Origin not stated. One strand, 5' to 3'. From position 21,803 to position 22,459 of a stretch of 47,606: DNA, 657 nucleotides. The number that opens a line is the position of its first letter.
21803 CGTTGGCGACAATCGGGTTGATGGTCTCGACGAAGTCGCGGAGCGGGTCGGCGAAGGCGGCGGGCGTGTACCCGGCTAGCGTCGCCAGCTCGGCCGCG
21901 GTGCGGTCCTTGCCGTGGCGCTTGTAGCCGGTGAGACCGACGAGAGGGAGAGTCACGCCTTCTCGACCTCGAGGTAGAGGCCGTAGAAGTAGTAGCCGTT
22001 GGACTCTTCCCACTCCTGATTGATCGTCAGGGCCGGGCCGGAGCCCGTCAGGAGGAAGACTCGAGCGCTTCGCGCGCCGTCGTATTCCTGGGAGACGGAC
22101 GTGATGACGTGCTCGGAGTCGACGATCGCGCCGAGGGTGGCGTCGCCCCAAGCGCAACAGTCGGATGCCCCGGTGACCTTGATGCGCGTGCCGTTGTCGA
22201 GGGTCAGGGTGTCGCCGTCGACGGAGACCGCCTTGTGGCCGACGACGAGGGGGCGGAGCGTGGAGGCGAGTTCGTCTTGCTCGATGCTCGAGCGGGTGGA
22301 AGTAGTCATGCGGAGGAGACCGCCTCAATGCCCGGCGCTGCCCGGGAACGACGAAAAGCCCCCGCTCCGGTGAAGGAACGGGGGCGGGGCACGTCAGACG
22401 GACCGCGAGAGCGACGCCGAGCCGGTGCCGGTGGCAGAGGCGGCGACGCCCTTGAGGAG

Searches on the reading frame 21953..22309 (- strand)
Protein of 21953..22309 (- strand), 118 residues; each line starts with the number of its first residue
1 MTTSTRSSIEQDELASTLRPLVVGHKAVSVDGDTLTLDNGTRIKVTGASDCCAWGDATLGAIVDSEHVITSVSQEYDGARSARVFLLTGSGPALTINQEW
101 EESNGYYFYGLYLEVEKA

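Call 26: search_protein_families(library=pfam, proteins=[window:21953-22309:-], max_evalue=0.01)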
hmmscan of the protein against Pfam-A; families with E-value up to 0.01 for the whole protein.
window:21953-22309:- (118 aa): 1 family
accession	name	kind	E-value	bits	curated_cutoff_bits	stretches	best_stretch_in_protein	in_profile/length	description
PF24240.1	DUF7448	-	3.9e-11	43.7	27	1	22-110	3-101/104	Domain of unknown function (DUF7448)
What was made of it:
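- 21953..22309 (-): orf118 CDS (DUF7448). It sits between the promoter and the dNMP kinase gene (21291-21956, GTG start with an SD). Pfam PF24240, E=3.9e-11 (call 26).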
